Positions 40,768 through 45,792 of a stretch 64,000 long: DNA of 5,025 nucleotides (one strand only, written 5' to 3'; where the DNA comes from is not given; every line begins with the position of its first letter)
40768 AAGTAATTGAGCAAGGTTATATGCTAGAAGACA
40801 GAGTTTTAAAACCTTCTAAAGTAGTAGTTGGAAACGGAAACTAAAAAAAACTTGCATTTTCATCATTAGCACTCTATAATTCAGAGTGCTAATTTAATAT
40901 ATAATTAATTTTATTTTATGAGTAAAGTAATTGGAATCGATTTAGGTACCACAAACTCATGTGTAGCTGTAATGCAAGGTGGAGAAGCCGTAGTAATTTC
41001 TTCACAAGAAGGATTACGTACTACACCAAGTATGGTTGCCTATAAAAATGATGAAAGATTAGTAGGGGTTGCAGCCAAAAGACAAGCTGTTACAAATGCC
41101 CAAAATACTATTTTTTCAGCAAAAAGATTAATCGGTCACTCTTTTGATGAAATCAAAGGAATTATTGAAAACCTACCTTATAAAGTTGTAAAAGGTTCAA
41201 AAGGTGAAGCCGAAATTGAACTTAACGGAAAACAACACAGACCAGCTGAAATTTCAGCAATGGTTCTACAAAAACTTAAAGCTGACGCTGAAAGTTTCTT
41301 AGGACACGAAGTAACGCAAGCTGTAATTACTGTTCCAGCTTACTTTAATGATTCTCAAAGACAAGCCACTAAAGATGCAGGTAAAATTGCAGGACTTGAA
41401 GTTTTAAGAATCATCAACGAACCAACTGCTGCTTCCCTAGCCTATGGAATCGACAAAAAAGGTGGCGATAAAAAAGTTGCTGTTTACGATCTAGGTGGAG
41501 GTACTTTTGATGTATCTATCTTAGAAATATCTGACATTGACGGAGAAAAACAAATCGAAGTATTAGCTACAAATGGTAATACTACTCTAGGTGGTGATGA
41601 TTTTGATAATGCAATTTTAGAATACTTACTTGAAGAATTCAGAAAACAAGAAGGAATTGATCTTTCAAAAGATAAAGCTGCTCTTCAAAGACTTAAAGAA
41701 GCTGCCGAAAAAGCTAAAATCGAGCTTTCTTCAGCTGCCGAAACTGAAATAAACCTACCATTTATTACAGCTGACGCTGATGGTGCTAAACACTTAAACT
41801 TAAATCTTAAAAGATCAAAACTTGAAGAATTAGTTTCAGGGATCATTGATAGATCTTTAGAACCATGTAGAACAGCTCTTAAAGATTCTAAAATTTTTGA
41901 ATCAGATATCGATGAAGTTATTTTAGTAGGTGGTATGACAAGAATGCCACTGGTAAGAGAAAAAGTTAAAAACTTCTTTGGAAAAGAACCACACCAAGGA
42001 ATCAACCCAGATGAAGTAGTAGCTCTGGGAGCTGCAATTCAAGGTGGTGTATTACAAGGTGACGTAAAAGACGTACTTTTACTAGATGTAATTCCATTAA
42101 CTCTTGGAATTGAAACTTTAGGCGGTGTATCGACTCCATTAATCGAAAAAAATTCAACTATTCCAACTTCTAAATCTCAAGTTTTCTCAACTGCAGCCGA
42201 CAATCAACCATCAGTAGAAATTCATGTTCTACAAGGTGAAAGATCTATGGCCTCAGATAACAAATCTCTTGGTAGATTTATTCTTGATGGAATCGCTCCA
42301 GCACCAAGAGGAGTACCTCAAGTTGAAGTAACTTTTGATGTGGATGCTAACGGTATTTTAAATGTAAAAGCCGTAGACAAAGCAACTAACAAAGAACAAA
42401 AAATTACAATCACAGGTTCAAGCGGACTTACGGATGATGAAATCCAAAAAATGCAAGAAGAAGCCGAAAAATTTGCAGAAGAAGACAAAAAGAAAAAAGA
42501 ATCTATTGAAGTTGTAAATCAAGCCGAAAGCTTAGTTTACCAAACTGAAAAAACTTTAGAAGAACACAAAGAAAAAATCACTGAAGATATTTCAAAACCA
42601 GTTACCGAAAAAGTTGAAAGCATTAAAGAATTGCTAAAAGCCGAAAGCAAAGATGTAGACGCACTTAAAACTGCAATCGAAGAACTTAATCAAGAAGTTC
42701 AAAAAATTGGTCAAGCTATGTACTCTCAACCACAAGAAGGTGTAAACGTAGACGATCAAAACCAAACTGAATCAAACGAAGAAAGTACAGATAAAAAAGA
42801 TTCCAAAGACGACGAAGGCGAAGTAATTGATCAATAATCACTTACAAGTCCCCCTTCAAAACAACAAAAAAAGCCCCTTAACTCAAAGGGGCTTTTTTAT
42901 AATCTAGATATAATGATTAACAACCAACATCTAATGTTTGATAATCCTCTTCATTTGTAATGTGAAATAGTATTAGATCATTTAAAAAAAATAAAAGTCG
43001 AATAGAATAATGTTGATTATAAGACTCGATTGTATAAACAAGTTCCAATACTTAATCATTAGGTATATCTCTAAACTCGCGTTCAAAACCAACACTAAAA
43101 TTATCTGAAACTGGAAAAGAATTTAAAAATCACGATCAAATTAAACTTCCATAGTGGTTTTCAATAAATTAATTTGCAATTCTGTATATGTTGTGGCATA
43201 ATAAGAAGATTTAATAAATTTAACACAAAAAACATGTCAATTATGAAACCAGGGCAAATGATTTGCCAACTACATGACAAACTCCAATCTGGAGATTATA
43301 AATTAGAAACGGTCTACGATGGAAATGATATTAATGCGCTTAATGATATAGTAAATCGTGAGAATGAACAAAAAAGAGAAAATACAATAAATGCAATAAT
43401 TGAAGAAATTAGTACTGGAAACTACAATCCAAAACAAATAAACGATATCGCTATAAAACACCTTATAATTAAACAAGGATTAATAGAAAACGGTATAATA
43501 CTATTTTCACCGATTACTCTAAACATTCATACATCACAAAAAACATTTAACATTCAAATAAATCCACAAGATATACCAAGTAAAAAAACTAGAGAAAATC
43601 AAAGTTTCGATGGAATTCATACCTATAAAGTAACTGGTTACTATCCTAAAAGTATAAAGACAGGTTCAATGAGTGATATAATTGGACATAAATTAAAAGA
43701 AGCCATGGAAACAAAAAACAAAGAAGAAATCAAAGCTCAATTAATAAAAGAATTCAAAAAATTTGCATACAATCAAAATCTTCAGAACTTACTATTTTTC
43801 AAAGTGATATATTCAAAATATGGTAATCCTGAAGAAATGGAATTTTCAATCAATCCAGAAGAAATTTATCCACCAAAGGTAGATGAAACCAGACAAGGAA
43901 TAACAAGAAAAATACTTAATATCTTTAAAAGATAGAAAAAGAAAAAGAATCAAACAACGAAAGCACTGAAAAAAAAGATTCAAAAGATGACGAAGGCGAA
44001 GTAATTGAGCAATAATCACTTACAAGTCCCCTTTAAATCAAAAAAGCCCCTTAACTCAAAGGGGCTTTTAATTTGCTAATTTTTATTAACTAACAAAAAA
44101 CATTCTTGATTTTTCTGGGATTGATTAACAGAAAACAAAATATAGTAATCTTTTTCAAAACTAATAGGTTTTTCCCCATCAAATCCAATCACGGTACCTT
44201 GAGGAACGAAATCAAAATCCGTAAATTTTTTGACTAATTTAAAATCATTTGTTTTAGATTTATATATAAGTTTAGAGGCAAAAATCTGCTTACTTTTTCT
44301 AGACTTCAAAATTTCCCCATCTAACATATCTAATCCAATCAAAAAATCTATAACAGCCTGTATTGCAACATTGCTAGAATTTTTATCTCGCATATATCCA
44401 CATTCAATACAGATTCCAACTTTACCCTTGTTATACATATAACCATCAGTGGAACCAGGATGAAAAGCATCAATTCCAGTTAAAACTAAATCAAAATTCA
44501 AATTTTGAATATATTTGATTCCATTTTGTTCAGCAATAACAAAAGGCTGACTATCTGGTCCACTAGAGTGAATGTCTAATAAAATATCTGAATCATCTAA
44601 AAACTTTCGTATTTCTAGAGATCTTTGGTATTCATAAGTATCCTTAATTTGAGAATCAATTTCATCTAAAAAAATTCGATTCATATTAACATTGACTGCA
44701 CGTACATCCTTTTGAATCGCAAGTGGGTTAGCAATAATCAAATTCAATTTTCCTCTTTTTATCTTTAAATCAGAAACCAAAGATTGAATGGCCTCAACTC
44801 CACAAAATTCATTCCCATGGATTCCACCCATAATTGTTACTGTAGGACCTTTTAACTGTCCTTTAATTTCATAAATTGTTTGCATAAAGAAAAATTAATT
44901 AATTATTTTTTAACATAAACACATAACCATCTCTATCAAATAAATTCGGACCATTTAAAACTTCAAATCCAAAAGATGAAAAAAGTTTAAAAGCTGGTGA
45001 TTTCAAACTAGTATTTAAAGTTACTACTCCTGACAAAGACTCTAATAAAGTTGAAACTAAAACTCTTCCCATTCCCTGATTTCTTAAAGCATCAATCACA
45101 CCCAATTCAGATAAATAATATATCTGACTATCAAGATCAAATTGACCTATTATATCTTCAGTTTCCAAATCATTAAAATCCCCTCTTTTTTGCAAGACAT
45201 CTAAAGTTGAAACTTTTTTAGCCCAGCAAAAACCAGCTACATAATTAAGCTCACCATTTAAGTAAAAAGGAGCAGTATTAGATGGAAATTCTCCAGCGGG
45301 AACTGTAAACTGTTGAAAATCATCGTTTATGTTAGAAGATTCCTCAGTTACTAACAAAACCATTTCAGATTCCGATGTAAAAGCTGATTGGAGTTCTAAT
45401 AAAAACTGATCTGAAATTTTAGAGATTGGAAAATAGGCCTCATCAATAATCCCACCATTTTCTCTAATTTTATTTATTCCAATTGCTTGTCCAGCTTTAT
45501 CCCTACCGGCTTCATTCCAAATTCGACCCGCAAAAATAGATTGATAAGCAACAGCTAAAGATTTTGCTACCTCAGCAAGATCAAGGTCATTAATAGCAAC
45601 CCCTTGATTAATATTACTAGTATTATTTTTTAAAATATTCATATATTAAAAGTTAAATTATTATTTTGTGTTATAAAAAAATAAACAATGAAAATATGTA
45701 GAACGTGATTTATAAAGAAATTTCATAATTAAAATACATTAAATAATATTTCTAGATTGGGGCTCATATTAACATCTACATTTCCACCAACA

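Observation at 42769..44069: A ~1 kb insertion bracketed by a direct duplication of the dnaK 3' end plus terminator, with the second copy evolving like coding sequence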

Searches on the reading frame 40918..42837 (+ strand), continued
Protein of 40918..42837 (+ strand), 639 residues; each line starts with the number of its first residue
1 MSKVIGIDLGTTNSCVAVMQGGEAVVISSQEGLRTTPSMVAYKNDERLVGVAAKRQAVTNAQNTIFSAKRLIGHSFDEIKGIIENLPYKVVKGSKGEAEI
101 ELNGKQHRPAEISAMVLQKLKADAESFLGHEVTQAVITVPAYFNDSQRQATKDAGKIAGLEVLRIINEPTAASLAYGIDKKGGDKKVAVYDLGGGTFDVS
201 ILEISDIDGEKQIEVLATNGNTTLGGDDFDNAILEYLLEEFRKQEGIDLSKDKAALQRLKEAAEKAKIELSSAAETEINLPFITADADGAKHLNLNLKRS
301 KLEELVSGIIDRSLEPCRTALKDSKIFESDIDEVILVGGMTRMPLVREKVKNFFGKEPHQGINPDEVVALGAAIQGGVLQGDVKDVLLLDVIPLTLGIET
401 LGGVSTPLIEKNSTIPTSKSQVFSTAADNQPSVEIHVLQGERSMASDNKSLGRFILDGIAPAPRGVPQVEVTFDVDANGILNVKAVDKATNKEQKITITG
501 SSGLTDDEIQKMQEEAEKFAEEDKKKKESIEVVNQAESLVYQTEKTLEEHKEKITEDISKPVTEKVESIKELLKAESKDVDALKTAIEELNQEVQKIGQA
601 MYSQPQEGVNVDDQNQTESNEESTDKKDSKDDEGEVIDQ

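Call 44: find_encoding_contigs(protein=P0014, flank=5000, max_places=3)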
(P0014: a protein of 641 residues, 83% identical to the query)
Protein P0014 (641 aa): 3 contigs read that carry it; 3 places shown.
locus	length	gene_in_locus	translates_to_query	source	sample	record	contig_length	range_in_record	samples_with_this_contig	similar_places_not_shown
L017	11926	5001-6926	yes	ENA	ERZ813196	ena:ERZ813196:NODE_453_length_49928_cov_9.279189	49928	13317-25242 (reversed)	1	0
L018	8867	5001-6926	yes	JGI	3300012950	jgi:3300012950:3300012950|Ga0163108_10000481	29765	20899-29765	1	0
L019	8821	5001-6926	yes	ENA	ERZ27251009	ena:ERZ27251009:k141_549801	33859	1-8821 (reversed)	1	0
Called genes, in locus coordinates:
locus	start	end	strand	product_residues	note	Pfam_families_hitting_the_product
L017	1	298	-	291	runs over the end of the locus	PF00316:FBPase, PF18913:FBPase_C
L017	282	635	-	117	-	-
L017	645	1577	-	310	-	PF01795:Methyltransf_5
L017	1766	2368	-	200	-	PF01300:Sua5_yciO_yrdC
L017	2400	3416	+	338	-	PF00044:Gp_dh_N, PF02800:Gp_dh_C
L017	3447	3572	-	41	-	-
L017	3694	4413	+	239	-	PF01628:HrcA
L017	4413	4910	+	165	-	PF01025:GrpE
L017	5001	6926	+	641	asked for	PF00012:HSP70, PF06723:MreB_Mbl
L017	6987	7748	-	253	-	PF01978:TrmB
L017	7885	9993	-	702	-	-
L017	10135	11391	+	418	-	PF02403:Seryl_tRNA_N, PF00587:tRNA-synt_2b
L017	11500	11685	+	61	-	-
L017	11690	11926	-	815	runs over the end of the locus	-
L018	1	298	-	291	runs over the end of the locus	PF00316:FBPase, PF18913:FBPase_C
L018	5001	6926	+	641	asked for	PF00012:HSP70, PF06723:MreB_Mbl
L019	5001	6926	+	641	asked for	PF00012:HSP70, PF06723:MreB_Mbl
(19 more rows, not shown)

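Call 45: find_encoding_contigs(protein=P0016, flank=5000, max_places=3)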
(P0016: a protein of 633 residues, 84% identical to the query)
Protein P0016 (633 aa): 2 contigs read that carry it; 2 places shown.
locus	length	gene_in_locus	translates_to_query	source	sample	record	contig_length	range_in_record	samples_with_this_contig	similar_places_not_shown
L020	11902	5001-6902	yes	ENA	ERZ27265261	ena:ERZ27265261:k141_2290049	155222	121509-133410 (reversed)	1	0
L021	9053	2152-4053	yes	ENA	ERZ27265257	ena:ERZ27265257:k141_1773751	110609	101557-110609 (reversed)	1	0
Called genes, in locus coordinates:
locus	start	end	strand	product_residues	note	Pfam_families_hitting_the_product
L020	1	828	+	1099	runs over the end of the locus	-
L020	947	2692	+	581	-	-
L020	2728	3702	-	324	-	PF08242:Methyltransf_12 (faint)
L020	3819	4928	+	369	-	PF13433:Peripla_BP_5 (weak), PF13458:Peripla_BP_6, PF01094:ANF_receptor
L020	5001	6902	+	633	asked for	PF00012:HSP70, PF06723:MreB_Mbl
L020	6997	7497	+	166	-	-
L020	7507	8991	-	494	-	-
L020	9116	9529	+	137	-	-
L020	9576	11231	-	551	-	-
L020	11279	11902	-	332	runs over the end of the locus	-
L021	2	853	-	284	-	?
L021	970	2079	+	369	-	PF13433:Peripla_BP_5 (weak), PF13458:Peripla_BP_6, PF01094:ANF_receptor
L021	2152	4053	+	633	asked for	PF00012:HSP70, PF06723:MreB_Mbl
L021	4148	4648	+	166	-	-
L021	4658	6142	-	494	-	-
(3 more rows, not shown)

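Call 71: find_related_loci(query=L011:7990-8784:-, collection=viral_contigs, flank=3000)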
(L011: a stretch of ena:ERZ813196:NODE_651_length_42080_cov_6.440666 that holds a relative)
Query L011:7990-8784:- (264 aa) in viral_contigs; peptide patterns used: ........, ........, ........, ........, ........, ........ (x = any residue, [..] = any of these).
7 stretches matched a pattern, but none encodes a relative of the query by tblastn (E <= 1e-3).
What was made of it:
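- Tried and rejected: No hit (call 71).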

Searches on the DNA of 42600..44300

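Call 32: search_rna_families(source=window, start=42600, end=44300, threshold=evalue, max_evalue=1)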
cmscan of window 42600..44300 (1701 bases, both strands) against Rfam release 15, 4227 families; matches with E-value up to 1: 11.
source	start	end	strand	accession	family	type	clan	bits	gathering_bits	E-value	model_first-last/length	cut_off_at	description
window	44037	44156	-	RF01859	Phe_leader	Cis-reg; leader;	-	33.2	55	0.0031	1-125/125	no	Phenylalanine leader peptide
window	42860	42944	-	RF02075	STnc230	Gene; sRNA;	-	29.3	50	0.089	1-83/83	no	Enterobacterial sRNA STnc230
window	42867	42971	-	RF04180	BTnc231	Gene; sRNA;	-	29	80.4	0.0017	1-154/154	no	Bacteroides sRNA BTnc231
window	42863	42932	-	RF02064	STnc370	Gene; sRNA;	-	27.5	54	0.48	1-71/71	no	Enterobacterial sRNA STnc370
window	42864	42969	-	RF01859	Phe_leader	Cis-reg; leader;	-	27.4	55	0.058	1-125/125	no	Phenylalanine leader peptide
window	44040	44127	-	RF04180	BTnc231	Gene; sRNA;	-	26.1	80.4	0.0091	1-154/154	no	Bacteroides sRNA BTnc231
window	42864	42934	+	RF02900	AaHKsRNA82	Gene; sRNA;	-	25.7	51.4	0.34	1-81/81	no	Aggregatibacter sRNA 82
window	42832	42905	+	RF02075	STnc230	Gene; sRNA;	-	25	50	0.67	1-83/83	no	Enterobacterial sRNA STnc230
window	42864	42953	-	RF00506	Thr_leader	Cis-reg; leader;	-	22.8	55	0.18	1-118/118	no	Threonine operon leader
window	42852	42901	+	RF00506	Thr_leader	Cis-reg; leader;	-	20.3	55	0.7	1-118/118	no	Threonine operon leader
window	44034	44109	-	RF02076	STnc100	Gene; sRNA;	-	19.9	47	0.12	1-206/206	no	Gammaproteobacterial sRNA STnc100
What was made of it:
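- On Group II (class C) intron inserted after a terminator: An Rfam E-value scan of 42600-44300 gave only sub-threshold terminator-like matches (call 32).
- Tried and rejected: Only sub-threshold terminator-like Rfam matches (call 32).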

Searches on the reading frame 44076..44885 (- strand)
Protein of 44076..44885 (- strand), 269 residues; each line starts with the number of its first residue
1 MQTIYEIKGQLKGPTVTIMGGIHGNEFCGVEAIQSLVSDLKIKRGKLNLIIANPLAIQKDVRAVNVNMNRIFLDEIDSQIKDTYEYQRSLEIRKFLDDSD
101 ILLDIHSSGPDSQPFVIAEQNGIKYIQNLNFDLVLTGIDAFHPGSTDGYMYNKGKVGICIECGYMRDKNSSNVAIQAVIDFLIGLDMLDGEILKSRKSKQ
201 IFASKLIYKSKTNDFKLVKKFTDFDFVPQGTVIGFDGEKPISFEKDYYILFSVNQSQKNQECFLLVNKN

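Call 6: search_protein_families(library=pfam, proteins=[window:44076-44885:-], max_evalue=0.1)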
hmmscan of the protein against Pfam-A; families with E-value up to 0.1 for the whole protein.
window:44076-44885:- (269 aa): 3 families
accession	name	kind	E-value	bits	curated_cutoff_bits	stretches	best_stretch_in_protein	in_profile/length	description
PF24827.1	AstE_AspA_cat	-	1.1e-20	74.4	25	1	12-167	1-172/192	Succinylglutamate desuccinylase/Aspartoacylase catalytic domain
PF17033.10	Peptidase_M99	-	0.0022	17.9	27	1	8-109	31-131/267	Carboxypeptidase controlling helical cell shape catalytic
PF00246.29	Peptidase_M14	-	0.032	14.3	21.6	0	11-40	44-73/286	Zinc carboxypeptidase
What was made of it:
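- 44076..44885 (-): AstE/AspA-like gene, the ancestral convergent neighbour of dnaK. Pfam AstE_AspA_cat, E 1e-20 (call 6).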

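Call 10: find_related_loci(query=window:44076-44885:-, collection=genome_contigs, flank=8000)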
Query window:44076-44885:- (269 aa) in genome_contigs; peptide patterns used: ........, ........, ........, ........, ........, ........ (x = any residue, [..] = any of these).
72 stretches matched a pattern, but none encodes a relative of the query by tblastn (E <= 1e-3).
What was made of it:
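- Tried and rejected: No hit (call 10).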

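Call 65: find_encoding_contigs(protein=window:44076-44885:-, flank=4000, max_places=10)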
Protein window:44076-44885:- (269 aa): 13 contigs read that carry it; 6 places shown.
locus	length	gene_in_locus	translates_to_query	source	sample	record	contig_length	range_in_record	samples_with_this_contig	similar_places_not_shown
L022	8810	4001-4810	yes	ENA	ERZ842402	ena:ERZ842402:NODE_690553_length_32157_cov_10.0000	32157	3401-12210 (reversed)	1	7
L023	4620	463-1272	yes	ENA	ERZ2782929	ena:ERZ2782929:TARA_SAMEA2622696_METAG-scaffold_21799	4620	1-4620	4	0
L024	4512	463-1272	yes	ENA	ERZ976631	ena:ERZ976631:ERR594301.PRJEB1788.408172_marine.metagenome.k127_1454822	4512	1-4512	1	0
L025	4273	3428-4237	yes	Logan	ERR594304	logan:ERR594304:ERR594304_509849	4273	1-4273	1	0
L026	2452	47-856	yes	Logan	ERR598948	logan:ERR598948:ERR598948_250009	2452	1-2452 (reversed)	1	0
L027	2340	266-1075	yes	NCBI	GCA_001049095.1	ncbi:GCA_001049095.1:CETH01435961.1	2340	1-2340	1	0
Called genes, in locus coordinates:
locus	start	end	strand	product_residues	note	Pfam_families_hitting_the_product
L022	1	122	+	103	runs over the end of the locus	-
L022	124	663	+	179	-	PF28549:NDPSase_N (faint), PF00293:NUDIX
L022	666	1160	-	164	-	-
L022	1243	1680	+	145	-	PF00293:NUDIX, PF14815:NUDIX_4 (weak)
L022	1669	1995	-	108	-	PF01371:Trp_repressor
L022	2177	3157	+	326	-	PF02016:Peptidase_S66, PF17676:Peptidase_S66C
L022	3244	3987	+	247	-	-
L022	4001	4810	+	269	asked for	PF24827:AstE_AspA_cat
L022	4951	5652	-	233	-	-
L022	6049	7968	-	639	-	PF00012:HSP70, PF06723:MreB_Mbl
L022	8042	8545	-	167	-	PF01025:GrpE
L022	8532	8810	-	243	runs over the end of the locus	PF01628:HrcA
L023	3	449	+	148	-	?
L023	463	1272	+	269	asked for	PF24827:AstE_AspA_cat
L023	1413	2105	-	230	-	-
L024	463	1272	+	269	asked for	PF24827:AstE_AspA_cat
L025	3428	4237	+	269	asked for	PF24827:AstE_AspA_cat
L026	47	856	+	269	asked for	PF24827:AstE_AspA_cat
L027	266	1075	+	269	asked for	PF24827:AstE_AspA_cat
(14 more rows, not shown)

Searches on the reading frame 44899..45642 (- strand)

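Call 6: search_protein_families(library=pfam, proteins=[window:44899-45642:-], max_evalue=0.1)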
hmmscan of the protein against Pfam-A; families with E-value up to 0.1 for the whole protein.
window:44899-45642:- (247 aa): 3 families
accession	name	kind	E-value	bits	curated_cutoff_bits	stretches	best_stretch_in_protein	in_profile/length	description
PF13508.13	Acetyltransf_7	-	0.0011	19.7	27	1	172-228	27-84/84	Acetyltransferase (GNAT) domain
PF13673.13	Acetyltransf_10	-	0.0025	18.2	23.6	1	161-233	39-113/128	Acetyltransferase (GNAT) domain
PF00583.31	Acetyltransf_1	-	0.048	14.4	20.7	1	135-226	44-116/116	Acetyltransferase (GNAT) family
